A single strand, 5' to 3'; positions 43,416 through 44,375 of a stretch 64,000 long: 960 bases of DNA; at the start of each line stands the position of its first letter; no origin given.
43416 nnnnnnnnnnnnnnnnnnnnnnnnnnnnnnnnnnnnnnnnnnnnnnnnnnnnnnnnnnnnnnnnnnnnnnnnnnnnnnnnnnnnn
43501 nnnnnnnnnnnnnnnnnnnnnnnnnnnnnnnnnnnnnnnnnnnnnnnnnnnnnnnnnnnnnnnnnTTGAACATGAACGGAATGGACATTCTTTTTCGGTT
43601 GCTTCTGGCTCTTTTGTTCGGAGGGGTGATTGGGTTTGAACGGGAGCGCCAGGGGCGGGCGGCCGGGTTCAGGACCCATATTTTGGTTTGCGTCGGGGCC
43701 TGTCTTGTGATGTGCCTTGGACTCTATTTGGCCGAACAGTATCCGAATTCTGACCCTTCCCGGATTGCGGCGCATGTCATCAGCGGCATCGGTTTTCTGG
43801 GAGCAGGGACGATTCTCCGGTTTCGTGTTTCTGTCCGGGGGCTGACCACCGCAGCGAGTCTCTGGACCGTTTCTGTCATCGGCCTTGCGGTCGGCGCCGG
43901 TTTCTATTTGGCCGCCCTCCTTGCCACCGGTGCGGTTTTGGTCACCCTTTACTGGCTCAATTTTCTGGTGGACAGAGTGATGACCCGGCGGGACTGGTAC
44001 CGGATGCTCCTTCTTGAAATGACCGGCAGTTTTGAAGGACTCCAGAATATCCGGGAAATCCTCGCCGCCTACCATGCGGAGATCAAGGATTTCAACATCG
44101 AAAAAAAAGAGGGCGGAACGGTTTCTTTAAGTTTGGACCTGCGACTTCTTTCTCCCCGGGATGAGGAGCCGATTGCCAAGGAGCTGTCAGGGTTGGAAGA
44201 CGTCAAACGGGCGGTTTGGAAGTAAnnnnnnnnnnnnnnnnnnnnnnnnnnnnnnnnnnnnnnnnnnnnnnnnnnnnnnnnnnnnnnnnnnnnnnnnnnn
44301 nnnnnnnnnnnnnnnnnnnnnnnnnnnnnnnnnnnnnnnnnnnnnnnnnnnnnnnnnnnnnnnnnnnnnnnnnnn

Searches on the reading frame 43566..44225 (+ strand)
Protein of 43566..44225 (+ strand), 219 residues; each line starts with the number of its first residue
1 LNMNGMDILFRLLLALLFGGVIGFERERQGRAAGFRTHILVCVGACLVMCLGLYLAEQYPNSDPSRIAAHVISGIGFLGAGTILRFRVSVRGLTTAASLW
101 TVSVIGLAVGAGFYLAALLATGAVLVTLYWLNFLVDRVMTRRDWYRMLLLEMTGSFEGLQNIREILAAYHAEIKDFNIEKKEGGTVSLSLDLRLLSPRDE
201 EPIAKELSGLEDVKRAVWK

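Call 3: search_protein_families(library=pfam, proteins=[window:43566-44225:+], max_evalue=0.1)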
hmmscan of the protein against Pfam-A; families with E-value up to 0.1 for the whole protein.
window:43566-44225:+ (219 aa): 1 family
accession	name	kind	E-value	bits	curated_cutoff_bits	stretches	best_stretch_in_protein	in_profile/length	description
PF02308.21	MgtC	-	3.4e-41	140.8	31.4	1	12-134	1-118/121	MgtC family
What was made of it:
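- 43566..44225 (+): MgtC-family membrane protein. It is the usual upstream neighbour of the pair. PF02308, 140.8 bits (call 3).
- Checked: (5) MgtC, 43566-44225 (PF02308, 140.8 bits; call 3).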

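Call 4: search_protein_families(library=ncbifam, proteins=[window:43566-44225:+], max_evalue=0.1)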
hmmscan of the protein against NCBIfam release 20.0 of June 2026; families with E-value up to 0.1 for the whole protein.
window:43566-44225:+ (219 aa): 2 families
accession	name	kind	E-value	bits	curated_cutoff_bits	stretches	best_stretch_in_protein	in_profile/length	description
NF007431.0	PRK09977.1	equivalog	2.6e-36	125.3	214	1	6-215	3-211/215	MgtC/SapB family protein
NF011912.0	PRK15385.1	equivalog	3.6e-25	88.6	255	1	9-128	11-126/231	MgtC family protein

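Call 79: search_protein_families(library=padloc, proteins=[window:43566-44225:+], max_evalue=0.01)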
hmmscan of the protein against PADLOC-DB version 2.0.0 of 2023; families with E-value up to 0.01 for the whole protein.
window:43566-44225:+ (219 aa): 0 families
